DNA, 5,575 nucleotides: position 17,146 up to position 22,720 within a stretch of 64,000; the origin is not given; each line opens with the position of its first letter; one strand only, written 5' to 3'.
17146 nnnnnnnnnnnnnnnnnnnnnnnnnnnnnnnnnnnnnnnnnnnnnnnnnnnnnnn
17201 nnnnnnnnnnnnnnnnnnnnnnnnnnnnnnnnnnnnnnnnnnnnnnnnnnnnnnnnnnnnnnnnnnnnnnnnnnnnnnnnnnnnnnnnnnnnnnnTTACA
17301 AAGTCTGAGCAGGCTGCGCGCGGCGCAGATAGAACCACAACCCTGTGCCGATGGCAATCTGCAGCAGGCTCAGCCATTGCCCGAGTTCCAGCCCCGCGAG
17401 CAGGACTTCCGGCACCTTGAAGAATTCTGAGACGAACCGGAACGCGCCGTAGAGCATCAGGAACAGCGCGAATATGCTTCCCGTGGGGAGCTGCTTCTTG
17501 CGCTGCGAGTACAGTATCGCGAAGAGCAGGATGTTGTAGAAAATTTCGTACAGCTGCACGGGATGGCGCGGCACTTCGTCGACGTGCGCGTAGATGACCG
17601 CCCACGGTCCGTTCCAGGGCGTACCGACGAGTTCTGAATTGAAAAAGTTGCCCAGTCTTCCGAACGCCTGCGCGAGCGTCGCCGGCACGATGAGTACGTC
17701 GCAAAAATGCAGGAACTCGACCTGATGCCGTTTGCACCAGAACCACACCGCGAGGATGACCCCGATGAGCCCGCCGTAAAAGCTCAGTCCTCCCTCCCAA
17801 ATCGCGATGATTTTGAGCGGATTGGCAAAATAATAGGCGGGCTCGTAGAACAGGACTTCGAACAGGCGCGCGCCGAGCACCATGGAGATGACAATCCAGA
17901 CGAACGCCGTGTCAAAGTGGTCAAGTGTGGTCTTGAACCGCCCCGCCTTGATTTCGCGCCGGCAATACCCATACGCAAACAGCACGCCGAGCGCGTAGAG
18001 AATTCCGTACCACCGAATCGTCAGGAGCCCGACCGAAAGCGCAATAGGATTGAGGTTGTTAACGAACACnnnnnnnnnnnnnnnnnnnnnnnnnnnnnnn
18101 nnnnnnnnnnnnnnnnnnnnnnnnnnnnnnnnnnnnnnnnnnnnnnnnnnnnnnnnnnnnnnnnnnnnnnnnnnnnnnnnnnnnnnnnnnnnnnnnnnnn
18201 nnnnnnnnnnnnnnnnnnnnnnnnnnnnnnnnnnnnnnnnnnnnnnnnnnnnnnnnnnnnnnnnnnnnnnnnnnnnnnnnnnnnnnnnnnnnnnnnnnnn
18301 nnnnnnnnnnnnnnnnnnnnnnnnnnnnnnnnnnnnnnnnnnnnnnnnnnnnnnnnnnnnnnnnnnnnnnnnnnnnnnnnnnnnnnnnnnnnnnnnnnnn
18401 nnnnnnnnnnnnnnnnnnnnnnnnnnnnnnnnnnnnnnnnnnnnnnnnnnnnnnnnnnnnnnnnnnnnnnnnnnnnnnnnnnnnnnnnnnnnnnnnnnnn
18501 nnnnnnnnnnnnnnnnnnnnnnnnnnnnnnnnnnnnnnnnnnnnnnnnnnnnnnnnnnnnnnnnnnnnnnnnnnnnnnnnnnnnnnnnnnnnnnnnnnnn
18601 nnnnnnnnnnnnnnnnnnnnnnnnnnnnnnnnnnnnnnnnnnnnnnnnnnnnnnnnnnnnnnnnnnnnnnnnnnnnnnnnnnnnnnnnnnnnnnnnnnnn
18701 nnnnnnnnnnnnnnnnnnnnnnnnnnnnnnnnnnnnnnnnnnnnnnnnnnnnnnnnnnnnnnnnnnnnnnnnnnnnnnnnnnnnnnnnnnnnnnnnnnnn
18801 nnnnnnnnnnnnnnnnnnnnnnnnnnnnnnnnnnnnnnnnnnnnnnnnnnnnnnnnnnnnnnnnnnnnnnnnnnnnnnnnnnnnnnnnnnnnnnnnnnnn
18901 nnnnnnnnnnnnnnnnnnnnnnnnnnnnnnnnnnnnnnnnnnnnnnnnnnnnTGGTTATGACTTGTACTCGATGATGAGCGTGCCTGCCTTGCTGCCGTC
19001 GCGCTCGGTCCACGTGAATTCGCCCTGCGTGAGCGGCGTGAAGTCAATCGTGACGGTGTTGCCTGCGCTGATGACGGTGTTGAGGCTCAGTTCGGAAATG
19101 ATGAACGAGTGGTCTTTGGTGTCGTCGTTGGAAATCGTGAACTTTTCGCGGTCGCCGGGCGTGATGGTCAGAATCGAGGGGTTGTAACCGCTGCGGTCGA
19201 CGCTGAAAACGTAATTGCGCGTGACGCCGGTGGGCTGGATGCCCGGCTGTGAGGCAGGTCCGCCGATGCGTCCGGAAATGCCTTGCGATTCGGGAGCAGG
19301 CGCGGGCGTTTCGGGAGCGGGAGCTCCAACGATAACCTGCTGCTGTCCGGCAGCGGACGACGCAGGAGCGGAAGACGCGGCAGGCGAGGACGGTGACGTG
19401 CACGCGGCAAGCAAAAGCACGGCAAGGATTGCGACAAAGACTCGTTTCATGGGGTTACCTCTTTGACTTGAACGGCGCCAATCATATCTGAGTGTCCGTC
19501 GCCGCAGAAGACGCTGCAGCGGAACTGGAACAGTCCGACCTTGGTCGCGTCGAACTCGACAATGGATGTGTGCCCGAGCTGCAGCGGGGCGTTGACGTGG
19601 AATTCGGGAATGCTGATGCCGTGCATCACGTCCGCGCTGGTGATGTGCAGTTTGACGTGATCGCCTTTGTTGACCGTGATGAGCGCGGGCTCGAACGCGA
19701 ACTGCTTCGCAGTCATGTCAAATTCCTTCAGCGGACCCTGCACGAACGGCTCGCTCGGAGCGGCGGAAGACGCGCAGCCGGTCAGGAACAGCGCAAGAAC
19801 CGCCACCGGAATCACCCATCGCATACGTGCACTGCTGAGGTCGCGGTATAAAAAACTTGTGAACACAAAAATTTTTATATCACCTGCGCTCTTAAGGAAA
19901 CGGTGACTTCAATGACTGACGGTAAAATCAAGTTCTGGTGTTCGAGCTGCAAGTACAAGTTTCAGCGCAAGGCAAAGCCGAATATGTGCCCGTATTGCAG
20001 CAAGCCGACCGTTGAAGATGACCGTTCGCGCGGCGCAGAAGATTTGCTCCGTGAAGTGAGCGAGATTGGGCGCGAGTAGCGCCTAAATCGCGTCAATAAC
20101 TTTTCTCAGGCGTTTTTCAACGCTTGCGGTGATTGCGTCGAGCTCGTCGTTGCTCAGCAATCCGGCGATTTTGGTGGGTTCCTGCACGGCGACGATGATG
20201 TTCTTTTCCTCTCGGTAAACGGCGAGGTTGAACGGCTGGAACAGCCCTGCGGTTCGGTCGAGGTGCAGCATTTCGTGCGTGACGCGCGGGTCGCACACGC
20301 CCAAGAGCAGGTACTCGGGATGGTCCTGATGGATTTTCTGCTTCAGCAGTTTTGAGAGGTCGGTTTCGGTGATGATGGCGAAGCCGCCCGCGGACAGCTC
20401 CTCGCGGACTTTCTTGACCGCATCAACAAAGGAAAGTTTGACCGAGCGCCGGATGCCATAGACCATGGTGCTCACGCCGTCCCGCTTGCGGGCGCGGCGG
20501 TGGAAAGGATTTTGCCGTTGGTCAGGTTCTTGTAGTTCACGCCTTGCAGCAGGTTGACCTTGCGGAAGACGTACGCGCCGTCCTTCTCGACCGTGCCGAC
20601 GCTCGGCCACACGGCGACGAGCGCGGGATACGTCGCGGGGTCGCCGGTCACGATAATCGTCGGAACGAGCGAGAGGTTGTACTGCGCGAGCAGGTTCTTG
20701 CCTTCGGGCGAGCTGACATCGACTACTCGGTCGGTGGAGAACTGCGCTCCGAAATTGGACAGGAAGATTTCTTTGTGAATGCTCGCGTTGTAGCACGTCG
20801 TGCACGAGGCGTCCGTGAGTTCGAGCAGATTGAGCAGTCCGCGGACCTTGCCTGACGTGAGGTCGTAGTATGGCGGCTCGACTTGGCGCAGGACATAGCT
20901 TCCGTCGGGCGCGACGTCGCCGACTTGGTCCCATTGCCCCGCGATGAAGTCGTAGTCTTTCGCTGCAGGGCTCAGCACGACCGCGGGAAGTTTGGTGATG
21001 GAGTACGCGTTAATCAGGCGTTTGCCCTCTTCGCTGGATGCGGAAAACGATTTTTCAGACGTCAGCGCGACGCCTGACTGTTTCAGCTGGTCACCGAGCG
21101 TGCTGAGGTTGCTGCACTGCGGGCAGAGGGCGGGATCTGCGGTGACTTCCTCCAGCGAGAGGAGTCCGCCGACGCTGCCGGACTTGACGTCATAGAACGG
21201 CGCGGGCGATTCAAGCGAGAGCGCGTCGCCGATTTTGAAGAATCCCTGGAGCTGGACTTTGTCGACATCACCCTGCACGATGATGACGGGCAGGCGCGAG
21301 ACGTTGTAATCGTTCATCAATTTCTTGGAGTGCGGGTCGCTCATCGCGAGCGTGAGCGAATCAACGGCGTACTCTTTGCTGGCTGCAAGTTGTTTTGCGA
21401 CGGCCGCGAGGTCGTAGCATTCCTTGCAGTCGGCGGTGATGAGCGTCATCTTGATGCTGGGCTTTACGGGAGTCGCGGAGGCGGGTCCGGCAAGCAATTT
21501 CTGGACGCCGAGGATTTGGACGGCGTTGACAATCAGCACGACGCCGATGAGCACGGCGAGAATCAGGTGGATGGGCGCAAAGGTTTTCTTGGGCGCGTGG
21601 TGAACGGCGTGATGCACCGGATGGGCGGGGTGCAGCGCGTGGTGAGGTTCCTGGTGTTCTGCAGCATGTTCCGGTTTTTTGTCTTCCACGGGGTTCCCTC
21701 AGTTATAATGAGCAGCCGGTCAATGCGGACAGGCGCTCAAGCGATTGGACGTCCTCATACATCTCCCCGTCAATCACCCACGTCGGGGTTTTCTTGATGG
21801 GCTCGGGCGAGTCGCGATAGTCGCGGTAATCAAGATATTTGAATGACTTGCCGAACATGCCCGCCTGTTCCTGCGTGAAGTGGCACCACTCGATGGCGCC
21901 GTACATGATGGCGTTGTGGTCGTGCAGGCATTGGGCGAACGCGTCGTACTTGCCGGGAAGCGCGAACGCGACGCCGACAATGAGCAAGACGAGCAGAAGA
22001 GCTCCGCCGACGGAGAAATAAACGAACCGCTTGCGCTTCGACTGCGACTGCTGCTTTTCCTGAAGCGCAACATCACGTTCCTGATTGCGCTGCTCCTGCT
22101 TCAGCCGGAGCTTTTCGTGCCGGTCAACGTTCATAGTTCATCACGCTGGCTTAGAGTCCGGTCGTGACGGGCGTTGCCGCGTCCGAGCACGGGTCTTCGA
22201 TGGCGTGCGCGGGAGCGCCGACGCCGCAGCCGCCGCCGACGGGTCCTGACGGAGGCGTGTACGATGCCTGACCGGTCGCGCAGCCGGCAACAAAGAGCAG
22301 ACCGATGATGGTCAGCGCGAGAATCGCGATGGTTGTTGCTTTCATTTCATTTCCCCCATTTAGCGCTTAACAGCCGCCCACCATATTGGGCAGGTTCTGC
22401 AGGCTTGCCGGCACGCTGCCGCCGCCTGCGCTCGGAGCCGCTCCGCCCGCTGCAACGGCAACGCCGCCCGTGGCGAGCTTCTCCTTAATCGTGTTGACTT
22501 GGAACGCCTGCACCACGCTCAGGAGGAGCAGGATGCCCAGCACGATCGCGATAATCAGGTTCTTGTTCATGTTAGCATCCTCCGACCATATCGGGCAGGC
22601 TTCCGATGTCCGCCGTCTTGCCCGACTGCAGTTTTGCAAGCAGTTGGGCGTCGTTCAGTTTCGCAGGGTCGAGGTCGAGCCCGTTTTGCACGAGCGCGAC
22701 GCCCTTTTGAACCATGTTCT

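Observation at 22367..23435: Two adjacent type-II membrane proteins share a terminal LP(N/D)MVGGC-COOH motif; the small one looks like the large one minus its core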

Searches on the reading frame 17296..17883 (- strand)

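Call 74: search_protein_families(library=pfam, proteins=[window:17296-17883:-], max_evalue=0.001)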
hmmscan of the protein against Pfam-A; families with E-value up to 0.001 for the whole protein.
window:17296-17883:- (195 aa): 1 family
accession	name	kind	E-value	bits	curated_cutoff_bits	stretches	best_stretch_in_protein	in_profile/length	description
PF01790.23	LGT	-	8.3e-60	202.5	24.9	1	2-185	57-240/240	Prolipoprotein diacylglyceryl transferase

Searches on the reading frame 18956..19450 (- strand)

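Call 3: search_protein_families(library=pfam, proteins=[window:18956-19450:-], max_evalue=0.1)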
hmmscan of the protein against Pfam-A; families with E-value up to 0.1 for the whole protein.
window:18956-19450:- (164 aa): 3 families
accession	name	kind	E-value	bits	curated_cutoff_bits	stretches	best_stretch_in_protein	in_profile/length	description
PF13473.12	Cupredoxin_1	-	3.8e-13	49.8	27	1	83-160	26-104/104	Cupredoxin-like domain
PF08139.17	LPAM_1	-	0.00056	20.6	20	1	1-17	1-17/18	Prokaryotic membrane lipoprotein lipid attachment site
PF23509.1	MSMEG_3727_PQQ-assoc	-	0.056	13.3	27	1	83-119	50-86/152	MSMEG_3727, PQQ-associated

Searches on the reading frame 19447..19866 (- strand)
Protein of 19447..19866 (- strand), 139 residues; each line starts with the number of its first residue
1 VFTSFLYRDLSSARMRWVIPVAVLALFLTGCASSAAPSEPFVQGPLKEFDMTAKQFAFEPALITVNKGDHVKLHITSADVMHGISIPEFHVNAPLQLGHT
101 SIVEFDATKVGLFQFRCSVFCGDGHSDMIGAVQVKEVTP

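Call 3: search_protein_families(library=pfam, proteins=[window:19447-19866:-], max_evalue=0.1)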
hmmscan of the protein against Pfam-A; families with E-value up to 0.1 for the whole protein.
window:19447-19866:- (139 aa): 3 families
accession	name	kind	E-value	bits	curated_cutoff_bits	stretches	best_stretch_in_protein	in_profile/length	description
PF00116.26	COX2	-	1.1e-08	35.4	22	1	64-132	49-117/120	Cytochrome C oxidase subunit II, periplasmic domain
PF13473.12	Cupredoxin_1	-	4.2e-08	33.6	27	1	23-118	4-93/104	Cupredoxin-like domain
PF00127.26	Copper-bind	-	0.031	15.1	21.2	0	51-91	7-46/99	Copper binding proteins, plastocyanin/azurin family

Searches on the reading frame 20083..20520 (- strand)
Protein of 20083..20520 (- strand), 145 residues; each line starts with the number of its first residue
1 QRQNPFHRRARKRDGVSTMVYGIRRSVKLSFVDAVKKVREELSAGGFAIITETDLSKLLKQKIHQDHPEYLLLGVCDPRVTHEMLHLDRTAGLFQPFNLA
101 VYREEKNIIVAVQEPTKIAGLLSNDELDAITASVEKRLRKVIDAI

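Call 74: search_protein_families(library=pfam, proteins=[window:20083-20520:-], max_evalue=0.001)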
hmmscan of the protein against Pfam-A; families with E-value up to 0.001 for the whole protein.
window:20083-20520:- (145 aa): 1 family
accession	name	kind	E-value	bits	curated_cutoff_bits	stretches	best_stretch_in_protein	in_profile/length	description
PF03625.19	DUF302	-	3.3e-13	49.7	23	1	54-115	2-63/63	Domain of unknown function DUF302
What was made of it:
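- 20083..20466 (-): DUF302 protein, the last gene of the same-strand run. PF03625, E 3.3e-13 (call 74).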

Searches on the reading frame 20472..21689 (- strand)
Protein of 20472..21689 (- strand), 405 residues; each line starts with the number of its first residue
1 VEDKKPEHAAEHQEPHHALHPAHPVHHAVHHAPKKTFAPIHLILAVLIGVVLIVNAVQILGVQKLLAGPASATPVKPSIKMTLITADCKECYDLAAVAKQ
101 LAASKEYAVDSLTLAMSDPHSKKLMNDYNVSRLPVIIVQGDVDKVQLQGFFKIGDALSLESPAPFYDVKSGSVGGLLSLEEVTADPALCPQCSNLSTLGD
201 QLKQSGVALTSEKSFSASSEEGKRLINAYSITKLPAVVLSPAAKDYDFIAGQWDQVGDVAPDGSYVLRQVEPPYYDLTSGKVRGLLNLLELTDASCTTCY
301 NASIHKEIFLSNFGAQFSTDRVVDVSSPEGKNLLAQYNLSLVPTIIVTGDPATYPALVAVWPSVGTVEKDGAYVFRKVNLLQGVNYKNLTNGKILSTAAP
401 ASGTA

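Call 3: search_protein_families(library=pfam, proteins=[window:20472-21689:-], max_evalue=0.1)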
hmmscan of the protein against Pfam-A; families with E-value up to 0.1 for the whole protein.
window:20472-21689:- (405 aa): 3 families
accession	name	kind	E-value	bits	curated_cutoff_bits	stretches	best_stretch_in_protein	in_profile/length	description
PF13192.12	Thioredoxin_3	-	1.2e-05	25.7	24.8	1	81-142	3-59/76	Thioredoxin domain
PF13905.12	Thioredoxin_8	-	0.002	18.8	27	0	111-138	60-87/94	Thioredoxin-like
PF00085.26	Thioredoxin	-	0.023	15.1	23.5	0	88-141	30-81/103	Thioredoxin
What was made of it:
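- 20472..21689 (-): 405-aa protein with a His-rich N-terminus, a TM helix, and three thioredoxin-like repeats, each with CxxC (CKEC, CPQC, CTTC). Thioredoxin_3, E 1.2e-5 (call 3).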

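Call 4: search_protein_families(library=ncbifam, proteins=[window:20472-21689:-], max_evalue=0.1)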
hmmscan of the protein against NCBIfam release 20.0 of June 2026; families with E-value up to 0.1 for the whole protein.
window:20472-21689:- (405 aa): 4 families
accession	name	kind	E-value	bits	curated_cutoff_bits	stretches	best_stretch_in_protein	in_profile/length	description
TIGR02187.2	PDO_seleno_TRX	equivalog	4.4e-06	26.2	185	1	82-141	134-190/209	protein disulfide oxidoreductase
TIGR00412.2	redox_disulf_2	subfamily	0.0025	18.2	62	0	87-142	8-58/75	MTH895/ArsE family thioredoxin-like protein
TIGR01068.1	thioredoxin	equivalog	0.022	14.9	96.8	0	88-145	26-81/101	thioredoxin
NF008229.0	PRK10996.1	equivalog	0.059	13.1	125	0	307-348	72-113/141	thioredoxin TrxC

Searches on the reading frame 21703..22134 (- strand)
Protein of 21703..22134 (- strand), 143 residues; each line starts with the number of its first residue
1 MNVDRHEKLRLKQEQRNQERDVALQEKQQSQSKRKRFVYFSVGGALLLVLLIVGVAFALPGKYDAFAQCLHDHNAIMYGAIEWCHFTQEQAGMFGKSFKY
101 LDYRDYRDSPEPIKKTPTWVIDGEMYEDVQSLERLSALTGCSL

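Call 3: search_protein_families(library=pfam, proteins=[window:21703-22134:-], max_evalue=0.1)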
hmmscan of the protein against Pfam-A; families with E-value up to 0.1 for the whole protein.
window:21703-22134:- (143 aa): 0 families
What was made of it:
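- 21703..22134 (-): 143-aa TM-anchored thioredoxin-like protein with W-C-x-x-T, a TPTW (cis-Pro-type) loop, and a C69/C141 pair. The Trx-like fold is inferred from these motifs; there is no Pfam hit (call 3).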

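Call 4: search_protein_families(library=ncbifam, proteins=[window:21703-22134:-], max_evalue=0.1)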
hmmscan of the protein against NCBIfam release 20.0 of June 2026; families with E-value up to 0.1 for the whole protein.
window:21703-22134:- (143 aa): 1 family
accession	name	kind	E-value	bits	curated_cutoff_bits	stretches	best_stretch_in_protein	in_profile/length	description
TIGR04211.1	SH3_and_anchor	equivalog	0.0071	16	65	1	6-56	134-183/198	TIGR04211 family SH3 domain-containing protein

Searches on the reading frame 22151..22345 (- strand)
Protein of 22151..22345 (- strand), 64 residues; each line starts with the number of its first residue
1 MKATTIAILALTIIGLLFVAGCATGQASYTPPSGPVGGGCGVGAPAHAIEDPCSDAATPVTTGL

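Call 3: search_protein_families(library=pfam, proteins=[window:22151-22345:-], max_evalue=0.1)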
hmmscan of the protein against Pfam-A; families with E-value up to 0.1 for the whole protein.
window:22151-22345:- (64 aa): 1 family
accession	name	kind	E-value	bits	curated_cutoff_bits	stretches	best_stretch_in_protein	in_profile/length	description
PF02425.20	GBP_PSP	-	0.081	13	25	1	18-25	3-10/23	Paralytic/GBP/PSP peptide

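Call 4: search_protein_families(library=ncbifam, proteins=[window:22151-22345:-], max_evalue=0.1)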
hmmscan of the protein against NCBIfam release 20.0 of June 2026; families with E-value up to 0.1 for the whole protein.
window:22151-22345:- (64 aa): 0 families

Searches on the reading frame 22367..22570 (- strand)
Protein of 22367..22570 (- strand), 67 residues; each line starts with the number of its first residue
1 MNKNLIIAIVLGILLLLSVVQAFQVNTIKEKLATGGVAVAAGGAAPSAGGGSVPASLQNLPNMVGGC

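Call 3: search_protein_families(library=pfam, proteins=[window:22367-22570:-], max_evalue=0.1)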
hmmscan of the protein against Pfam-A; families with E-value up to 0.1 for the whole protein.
window:22367-22570:- (67 aa): 1 family
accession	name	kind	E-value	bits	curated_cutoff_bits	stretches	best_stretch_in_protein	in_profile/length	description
PF00428.24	Ribosomal_60s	-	0.082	13.9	28.1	1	19-52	26-59/88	60s Acidic ribosomal protein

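Call 4: search_protein_families(library=ncbifam, proteins=[window:22367-22570:-], max_evalue=0.1)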
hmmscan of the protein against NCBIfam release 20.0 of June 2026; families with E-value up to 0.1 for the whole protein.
window:22367-22570:- (67 aa): 0 families

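Call 10: find_homologous_proteins(query=window:22367-22570:-, max_evalue=10)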
Query window:22367-22570:- (67 aa): 17 proteins with E <= 10 among 41 candidates.
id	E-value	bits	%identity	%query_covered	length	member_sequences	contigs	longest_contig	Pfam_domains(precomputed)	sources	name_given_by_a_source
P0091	4.0e-32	126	100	100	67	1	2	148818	-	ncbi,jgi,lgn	jgi:hypothetical protein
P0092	1.4e-24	102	85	100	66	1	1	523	-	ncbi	-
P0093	3.2e-23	98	78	100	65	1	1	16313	-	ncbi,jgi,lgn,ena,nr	ncbi:MAG TPA: hypothetical protein VLJ21_02495 [Candidatus Binatia bacterium]|nr:hypothetical protei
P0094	1.1e-22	96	75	100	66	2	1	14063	-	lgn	-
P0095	1.8e-22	96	73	100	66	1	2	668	-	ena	-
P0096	3.7e-22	95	75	100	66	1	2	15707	-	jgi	jgi:hypothetical protein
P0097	2.0e-21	92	75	100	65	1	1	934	-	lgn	-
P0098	2.7e-21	92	76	100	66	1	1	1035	-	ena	-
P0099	3.3e-21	92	78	100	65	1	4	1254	-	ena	-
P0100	8.2e-21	90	78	100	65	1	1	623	-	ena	-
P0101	2.7e-20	89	75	100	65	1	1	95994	-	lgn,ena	-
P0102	1.1e-19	87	75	100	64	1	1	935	-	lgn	-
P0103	1.2e-19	87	75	100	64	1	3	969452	-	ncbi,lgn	-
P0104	2.2e-18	83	67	100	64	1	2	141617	-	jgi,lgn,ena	-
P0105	3.8e-13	66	61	100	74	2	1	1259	-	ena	-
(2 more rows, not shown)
